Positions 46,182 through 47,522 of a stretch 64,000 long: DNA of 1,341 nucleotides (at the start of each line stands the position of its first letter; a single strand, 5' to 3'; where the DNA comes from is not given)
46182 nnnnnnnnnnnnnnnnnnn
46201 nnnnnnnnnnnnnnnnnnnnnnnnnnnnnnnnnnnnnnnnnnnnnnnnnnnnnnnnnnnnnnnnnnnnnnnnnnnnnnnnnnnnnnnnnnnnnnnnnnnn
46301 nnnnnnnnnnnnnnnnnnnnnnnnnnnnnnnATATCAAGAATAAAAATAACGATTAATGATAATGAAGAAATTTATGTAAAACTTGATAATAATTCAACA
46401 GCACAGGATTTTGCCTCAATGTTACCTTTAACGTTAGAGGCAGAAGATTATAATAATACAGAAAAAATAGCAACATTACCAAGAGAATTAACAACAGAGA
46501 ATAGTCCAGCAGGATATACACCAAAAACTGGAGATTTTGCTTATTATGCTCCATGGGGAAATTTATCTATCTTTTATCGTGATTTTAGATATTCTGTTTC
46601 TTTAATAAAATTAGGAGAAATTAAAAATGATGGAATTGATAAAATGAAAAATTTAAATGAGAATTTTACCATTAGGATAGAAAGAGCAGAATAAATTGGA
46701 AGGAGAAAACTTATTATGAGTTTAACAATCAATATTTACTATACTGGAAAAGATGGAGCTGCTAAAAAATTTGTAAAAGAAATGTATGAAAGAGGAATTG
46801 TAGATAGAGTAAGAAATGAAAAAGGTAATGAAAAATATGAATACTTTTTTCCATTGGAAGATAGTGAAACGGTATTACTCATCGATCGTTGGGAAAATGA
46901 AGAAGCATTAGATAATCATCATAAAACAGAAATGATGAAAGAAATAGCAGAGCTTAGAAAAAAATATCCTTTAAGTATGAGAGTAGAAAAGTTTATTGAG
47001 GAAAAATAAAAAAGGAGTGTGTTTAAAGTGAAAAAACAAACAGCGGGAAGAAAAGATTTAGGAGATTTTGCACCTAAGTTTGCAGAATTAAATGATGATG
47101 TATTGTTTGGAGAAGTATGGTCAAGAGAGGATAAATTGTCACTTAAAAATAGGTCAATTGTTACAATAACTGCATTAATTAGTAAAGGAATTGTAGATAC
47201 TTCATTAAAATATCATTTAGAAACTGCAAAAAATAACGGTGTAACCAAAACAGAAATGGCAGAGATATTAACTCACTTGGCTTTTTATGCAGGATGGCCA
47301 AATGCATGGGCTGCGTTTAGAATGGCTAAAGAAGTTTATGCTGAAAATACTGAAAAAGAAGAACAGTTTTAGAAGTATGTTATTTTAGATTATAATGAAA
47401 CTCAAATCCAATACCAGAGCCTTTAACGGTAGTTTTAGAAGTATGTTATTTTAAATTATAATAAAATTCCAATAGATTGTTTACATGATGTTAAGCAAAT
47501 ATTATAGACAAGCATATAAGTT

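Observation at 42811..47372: TetR-gated operon: His-rich 6-TM protein, two membrane-anchored flavodoxin modules, ABM and CMD enzymes - candidate extracytoplasmic redox/detoxification system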

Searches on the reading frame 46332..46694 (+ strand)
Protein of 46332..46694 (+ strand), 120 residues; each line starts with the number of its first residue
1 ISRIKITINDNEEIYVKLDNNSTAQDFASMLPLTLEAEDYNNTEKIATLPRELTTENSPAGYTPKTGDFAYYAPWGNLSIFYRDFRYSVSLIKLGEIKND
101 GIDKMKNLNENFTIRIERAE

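Call 35: find_homologous_proteins(query=window:46332-46694:+, max_evalue=0.001)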
Query window:46332-46694:+ (120 aa): 1689 proteins with E <= 0.001 among 1694 candidates; the best 120 are listed.
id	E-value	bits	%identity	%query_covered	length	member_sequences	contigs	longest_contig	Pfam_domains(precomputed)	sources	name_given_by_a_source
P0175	3.3e-47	177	68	99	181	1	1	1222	PF18050.7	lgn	-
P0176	1.0e-45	172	66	99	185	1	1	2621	PF18050.7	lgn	-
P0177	1.6e-45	172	66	99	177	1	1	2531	PF18050.7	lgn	-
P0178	2.1e-45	171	66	99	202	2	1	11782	PF18050.7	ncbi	ncbi:MAG: cyclophilin-like fold protein [Bacilli bacterium]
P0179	3.9e-45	170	64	98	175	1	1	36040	PF18050.7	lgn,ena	-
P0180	4.6e-45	170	66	99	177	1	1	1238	PF18050.7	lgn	-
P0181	5.6e-45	170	65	99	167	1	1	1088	PF18050.7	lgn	-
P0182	6.1e-45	170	65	100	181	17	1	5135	PF18050.7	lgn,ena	-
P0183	1.9e-44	168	64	99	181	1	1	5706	PF28533.1,PF18050.7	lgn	-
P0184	2.8e-44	168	64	98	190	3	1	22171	PF18050.7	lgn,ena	-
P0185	3.5e-44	167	64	99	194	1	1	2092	PF18050.7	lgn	-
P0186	4.7e-44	167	64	98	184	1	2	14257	PF18050.7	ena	-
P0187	1.2e-43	166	63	99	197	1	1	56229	PF18050.7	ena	-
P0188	1.2e-43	166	63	98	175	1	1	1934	PF18050.7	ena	-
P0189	1.2e-43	166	63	98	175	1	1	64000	PF18050.7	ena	-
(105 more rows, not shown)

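Call 44: predict_structure(alignment_id=A2)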
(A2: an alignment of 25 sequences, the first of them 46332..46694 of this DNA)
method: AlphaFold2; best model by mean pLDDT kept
length: 120 residues; sequences in the alignment: 25
mean_pLDDT: 91.9   pTM: 0.84
mean pLDDT of the five models: 91.9, 68.1, 65.7, 59.7, 56.9
residues with pLDDT >= 90: 85; 70-90: 34; 50-70: 1; < 50: 0
segments of 3 or more residues with pLDDT < 50: none
pLDDT, mean of each block of 10 residues (from residue 1): 90 93 95 95 93 91 94 93 90 91 85 93
secondary structure, 60 per line:
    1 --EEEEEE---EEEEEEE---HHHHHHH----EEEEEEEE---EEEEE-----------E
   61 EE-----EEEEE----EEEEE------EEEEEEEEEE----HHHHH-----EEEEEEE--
elements in order: E3-8 E12-18 H22-28 E33-40 E44-48 E60-62 E68-72 E77-81 E88-97 H102-106 E112-118

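Call 47: fold_search(model_id=the predicted structure, library=pdb)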
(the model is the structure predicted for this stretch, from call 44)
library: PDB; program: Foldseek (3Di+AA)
matches with E <= 10: 688; with E <= 0.001: 35
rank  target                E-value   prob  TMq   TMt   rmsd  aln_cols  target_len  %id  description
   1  2nnz_MODEL_1_A        2.4e-06  1.00  0.71  0.66   3.5       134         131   22  Solution structure of the hypothetical protein AF2241 from Archaeoglobus fulgidus (released 2007-08-28)
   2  9nst_D                3.9e-06  1.00  0.81  0.34   3.1       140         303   15  Bacterial Pictet-Spenglerase KslB in complex with product of L-Trp and a-ketoglutaric acid (released 2025-04-23)
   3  9nss_B                3.9e-06  1.00  0.76  0.32   3.7       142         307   13  Bacterial Pictet-Spenglerase KslB in complex with L-Trp alternative binding mode (released 2025-04-23)
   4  9ns6_C                4.1e-06  1.00  0.75  0.34   3.7       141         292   15  KslB apoenzyme (released 2025-04-23)
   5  9ns6_A                4.3e-06  1.00  0.76  0.34   3.7       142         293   15  KslB apoenzyme (released 2025-04-23)
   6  1zx8_C                4.6e-06  1.00  0.78  0.73   3.1       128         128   14  CRYSTAL STRUCTURE OF an atypical cyclophilin (peptidylprolyl cis-trans isomerase) (TM1367) FROM THERMOTOGA MARITIMA AT (released 2005-07-26)
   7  9ns6_D                6.0e-06  1.00  0.76  0.35   3.3       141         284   14  KslB apoenzyme (released 2025-04-23)
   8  9nst_C                6.3e-06  1.00  0.81  0.36   3.1       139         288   14  Bacterial Pictet-Spenglerase KslB in complex with product of L-Trp and a-ketoglutaric acid (released 2025-04-23)
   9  1zx8_A                7.4e-06  1.00  0.81  0.77   2.5       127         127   13  CRYSTAL STRUCTURE OF an atypical cyclophilin (peptidylprolyl cis-trans isomerase) (TM1367) FROM THERMOTOGA MARITIMA AT (released 2005-07-26)
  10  9ns6_B                7.4e-06  1.00  0.82  0.37   2.4       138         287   15  KslB apoenzyme (released 2025-04-23)
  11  9nst_F                7.8e-06  1.00  0.81  0.36   3.0       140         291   15  Bacterial Pictet-Spenglerase KslB in complex with product of L-Trp and a-ketoglutaric acid (released 2025-04-23)
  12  9nst_B                9.2e-06  1.00  0.80  0.34   2.9       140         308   15  Bacterial Pictet-Spenglerase KslB in complex with product of L-Trp and a-ketoglutaric acid (released 2025-04-23)
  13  9nss_C                1.0e-05  1.00  0.78  0.34   3.7       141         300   14  Bacterial Pictet-Spenglerase KslB in complex with L-Trp alternative binding mode (released 2025-04-23)
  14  9k0a_B                1.1e-05  1.00  0.81  0.36   3.1       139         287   15  Structure of Pictet-Spenglerases KslB in complex with product (released 2025-06-18)
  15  9nst_A                1.3e-05  1.00  0.77  0.33   3.8       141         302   13  Bacterial Pictet-Spenglerase KslB in complex with product of L-Trp and a-ketoglutaric acid (released 2025-04-23)
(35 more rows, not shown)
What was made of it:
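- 44886..46694 (+): Membrane-tethered three-domain protein (602 aa). Anchor helix at residues 5-25. FGE-sulfatase-like domain at residues 39-293 (nt 45000-45764). Flavodoxin_4 at residues 318-470 (nt 45837-46295). Cyclophil_like2 at residues 492-599 (nt 46359-46682). Call 47: the Cyc2 model (pLDDT 92) matches TM1367, AF2241 and the Pictet-Spenglerases KslB/McbB.
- The Cyc2 fold is closest to barrels that bind small aromatic molecules (call 47).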

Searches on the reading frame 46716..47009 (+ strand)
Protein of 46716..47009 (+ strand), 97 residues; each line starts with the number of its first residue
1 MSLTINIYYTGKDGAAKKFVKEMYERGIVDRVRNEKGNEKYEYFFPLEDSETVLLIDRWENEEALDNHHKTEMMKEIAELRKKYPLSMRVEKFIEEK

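Call 3: search_protein_families(library=pfam, proteins=[window:46716-47009:+], max_evalue=0.01)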
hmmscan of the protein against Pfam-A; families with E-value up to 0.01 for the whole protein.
window:46716-47009:+ (97 aa): 1 family
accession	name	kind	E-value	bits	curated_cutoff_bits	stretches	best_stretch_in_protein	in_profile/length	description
PF03992.22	ABM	-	1.2e-13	51.5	23.1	1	4-79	3-77/78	Antibiotic biosynthesis monooxygenase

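Call 4: search_protein_families(library=ncbifam, proteins=[window:46716-47009:+], max_evalue=0.01)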
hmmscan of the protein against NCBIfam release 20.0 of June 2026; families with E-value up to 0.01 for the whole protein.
window:46716-47009:+ (97 aa): 1 family
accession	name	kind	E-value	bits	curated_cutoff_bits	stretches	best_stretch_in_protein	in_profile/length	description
NF006173.0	PRK08311.2-1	subfamily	0.0028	17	287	1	5-83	75-153/251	RNA polymerase sigma factor SigI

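Call 40: search_solved_structures(query=window:46716-47009:+, max_evalue=0.01)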
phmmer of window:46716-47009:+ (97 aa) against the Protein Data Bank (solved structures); distinct sequences matched with E-value up to 0.01: 6.
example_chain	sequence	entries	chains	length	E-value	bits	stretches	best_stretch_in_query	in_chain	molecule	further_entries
4dpo_A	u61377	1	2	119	0.00069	23.2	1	26-81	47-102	Conserved protein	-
4zos_A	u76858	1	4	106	0.0019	21.8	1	19-77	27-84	protein YE0340 from Yersinia enterocolitica subsp. enterocolitica 8081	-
1x7v_A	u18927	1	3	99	0.0061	20.2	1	4-76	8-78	PA3566 protein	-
3tvz_A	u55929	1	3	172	0.0071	20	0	29-79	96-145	Putative uncharacterized protein yhgC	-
4fvc_A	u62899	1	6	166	0.009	19.6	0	29-79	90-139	Putative uncharacterized protein yhgC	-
4jou_A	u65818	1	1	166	0.0091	19.6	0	29-79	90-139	Putative uncharacterized protein yhgC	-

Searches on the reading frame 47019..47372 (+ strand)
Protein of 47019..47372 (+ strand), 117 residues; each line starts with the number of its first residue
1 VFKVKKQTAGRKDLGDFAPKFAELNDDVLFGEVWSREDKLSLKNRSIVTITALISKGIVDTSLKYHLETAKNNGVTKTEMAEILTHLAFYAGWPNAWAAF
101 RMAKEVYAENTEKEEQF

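Call 3: search_protein_families(library=pfam, proteins=[window:47019-47372:+], max_evalue=0.01)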
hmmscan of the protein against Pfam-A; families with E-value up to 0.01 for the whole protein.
window:47019-47372:+ (117 aa): 1 family
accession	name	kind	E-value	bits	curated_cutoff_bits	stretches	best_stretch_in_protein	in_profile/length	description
PF02627.25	CMD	-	4.8e-22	78.2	23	1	19-105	1-84/84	Carboxymuconolactone decarboxylase family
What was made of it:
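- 47019..47372 (+): CMD-family protein (117 aa, or 114 aa from GTG 47028), with no cysteine and no export signal, so cytoplasmic. Call 3 (78.2 bits).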

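Call 4: search_protein_families(library=ncbifam, proteins=[window:47019-47372:+], max_evalue=0.01)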
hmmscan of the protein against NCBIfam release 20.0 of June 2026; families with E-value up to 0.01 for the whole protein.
window:47019-47372:+ (117 aa): 4 families
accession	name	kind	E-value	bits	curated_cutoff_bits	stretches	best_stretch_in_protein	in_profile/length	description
NF051488.1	bifunc_PcaDC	exception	5.1e-22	78.5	390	1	14-109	282-375/375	bifunctional 3-oxoadipate enol-lactonase/4-carboxymuconolactone decarboxylase PcaDC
TIGR02425.1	decarb_PcaC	equivalog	1.4e-21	76.8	155.7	1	15-110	29-122/123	4-carboxymuconolactone decarboxylase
NF051487.1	bifunc_PcaCD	exception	1.7e-06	27.4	430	1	16-110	31-127/413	bifunctional 4-carboxymuconolactone decarboxylase/3-oxoadipate enol-lactonase PcaCD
NF041047.1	GSU3128_fam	equivalog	0.0036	17.4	110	1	36-85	13-61/84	GSU3128 family (seleno)protein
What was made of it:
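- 47019..47372 (+): Call 4: PcaC equivalog 76.8 bits against a cut-off of 155.7.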

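Call 39: search_solved_structures(query=window:47019-47372:+, max_evalue=0.001)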
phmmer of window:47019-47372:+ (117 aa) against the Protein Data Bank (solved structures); distinct sequences matched with E-value up to 0.001: 2.
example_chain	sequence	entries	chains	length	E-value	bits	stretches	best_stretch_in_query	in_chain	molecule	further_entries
4g9q_A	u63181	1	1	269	1.1e-40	141.6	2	8-108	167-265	4-carboxymuconolactone decarboxylase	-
2af7_A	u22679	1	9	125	1.8e-15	60.4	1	5-112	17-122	gamma-carboxymuconolactone decarboxylase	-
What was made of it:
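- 47019..47372 (+): Call 39: best structure 4G9Q.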
